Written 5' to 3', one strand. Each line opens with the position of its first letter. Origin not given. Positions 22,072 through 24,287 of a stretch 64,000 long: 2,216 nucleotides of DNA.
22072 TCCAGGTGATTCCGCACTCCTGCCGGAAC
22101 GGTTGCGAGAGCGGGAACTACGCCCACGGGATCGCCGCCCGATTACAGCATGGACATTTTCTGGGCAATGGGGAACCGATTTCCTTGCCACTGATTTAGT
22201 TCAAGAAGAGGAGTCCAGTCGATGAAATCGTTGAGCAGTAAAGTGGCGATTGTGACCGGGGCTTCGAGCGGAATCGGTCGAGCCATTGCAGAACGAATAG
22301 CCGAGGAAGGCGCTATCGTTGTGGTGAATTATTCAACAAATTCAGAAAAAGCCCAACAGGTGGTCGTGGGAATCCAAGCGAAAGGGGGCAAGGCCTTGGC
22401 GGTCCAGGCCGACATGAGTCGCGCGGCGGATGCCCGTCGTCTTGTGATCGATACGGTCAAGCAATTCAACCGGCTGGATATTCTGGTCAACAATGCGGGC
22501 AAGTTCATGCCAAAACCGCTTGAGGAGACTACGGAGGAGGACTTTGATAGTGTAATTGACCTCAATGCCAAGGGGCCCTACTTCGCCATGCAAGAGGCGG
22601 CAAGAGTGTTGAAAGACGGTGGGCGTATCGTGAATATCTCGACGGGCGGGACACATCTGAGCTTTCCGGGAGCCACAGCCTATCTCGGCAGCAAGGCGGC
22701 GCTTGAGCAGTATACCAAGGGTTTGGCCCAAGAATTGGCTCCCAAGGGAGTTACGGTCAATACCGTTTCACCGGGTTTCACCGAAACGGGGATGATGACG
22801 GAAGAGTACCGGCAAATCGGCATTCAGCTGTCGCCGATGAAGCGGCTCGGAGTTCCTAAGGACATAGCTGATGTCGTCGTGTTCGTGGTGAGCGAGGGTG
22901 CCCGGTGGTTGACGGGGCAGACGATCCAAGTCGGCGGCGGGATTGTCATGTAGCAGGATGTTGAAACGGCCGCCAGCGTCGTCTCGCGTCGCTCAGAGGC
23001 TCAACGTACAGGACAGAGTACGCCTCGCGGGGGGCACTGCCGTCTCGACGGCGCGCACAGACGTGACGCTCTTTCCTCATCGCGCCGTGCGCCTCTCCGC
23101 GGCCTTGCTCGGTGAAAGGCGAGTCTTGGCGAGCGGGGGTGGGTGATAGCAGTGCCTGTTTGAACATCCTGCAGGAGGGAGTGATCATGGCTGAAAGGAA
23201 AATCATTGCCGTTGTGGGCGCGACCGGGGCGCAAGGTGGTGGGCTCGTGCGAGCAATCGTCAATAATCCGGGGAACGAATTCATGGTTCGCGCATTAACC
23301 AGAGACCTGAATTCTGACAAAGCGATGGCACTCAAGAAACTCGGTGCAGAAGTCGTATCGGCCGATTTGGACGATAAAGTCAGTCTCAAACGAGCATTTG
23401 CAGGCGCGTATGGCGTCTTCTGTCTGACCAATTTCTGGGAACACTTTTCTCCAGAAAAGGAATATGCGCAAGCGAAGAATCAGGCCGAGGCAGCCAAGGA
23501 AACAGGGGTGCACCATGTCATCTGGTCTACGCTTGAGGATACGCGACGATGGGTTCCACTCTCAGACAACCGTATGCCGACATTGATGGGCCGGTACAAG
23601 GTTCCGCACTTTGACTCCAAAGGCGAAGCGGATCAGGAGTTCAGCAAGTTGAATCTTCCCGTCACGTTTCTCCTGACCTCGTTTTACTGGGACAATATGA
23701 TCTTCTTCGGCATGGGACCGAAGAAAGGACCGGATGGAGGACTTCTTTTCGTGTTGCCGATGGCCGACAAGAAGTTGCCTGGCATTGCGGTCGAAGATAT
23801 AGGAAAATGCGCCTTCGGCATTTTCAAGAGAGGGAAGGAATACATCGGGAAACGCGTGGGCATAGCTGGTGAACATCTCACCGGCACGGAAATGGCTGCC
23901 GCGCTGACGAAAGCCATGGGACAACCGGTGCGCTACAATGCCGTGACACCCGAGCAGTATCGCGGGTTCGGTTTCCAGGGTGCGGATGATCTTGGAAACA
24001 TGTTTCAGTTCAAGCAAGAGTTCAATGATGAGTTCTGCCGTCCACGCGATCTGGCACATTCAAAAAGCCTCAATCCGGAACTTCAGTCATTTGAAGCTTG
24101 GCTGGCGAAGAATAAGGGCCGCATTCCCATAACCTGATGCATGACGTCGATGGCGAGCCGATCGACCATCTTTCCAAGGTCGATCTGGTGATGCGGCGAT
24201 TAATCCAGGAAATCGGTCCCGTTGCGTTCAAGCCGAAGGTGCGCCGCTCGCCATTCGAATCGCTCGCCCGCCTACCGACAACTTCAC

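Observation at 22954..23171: Structured intergenic repeat family with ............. termini (copy B)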

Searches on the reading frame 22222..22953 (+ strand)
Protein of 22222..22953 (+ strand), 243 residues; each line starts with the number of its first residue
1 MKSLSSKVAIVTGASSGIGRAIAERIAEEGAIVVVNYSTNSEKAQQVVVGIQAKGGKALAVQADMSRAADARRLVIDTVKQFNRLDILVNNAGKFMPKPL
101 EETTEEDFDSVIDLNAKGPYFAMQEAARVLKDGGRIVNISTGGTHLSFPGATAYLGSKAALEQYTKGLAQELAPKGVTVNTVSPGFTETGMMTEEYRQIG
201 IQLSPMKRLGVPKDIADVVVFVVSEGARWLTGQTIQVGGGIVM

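Call 11: find_encoding_contigs(protein=window:22222-22953:+, flank=10000, max_places=10)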
Protein window:22222-22953:+ (243 aa): no gene with exactly this product is on record in the collection.

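Call 56: search_protein_families(library=pfam, proteins=[window:22222-22953:+])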
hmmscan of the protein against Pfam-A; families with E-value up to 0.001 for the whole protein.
window:22222-22953:+ (243 aa): 6 families
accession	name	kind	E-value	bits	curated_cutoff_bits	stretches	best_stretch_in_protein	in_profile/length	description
PF13561.12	adh_short_C2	-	1.4e-59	202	27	1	13-241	1-235/236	Enoyl-(Acyl carrier protein) reductase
PF00106.31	adh_short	-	2e-54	184.5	26.6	1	7-197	1-192/195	short chain dehydrogenase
PF08659.16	KR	-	2.1e-13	51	22.6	1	10-162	4-157/180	KR domain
PF23441.1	SDR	-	8.9e-05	22.4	27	1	5-192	6-199/258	SDR-like rossmann domain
PF00107.32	ADH_zinc_N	-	0.00073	19.9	31.8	0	85-156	35-105/129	Zinc-binding dehydrogenase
PF01370.27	Epimerase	-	0.0009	19.2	20.9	0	10-172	2-160/240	NAD dependent epimerase/dehydratase family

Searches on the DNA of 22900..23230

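Call 73: search_rna_families(source=window, start=22900, end=23230, threshold=evalue, max_evalue=1)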
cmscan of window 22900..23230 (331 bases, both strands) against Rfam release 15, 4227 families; matches with E-value up to 1: 0.
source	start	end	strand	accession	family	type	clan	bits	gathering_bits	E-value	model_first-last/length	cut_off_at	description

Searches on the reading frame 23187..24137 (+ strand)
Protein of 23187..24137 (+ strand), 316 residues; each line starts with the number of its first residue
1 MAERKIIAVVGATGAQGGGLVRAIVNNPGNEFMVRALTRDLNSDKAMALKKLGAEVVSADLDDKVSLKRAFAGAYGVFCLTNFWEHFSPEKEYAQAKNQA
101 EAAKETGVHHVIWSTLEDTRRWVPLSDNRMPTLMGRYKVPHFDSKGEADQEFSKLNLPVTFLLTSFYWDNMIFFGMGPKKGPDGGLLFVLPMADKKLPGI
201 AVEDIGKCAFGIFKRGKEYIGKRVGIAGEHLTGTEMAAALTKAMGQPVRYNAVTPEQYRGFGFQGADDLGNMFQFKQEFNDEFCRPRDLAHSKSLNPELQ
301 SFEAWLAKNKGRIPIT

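Call 56: search_protein_families(library=pfam, proteins=[window:23187-24137:+])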
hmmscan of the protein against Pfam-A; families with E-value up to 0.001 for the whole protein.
window:23187-24137:+ (316 aa): 2 families
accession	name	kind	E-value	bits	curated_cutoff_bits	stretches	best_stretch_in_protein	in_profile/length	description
PF05368.20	NmrA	-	6.8e-54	183.9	27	1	4-304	2-296/298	NmrA-like family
PF13460.12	NAD_binding_10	-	7.8e-15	55.6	27.2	1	11-162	1-141/184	NAD(P)H-binding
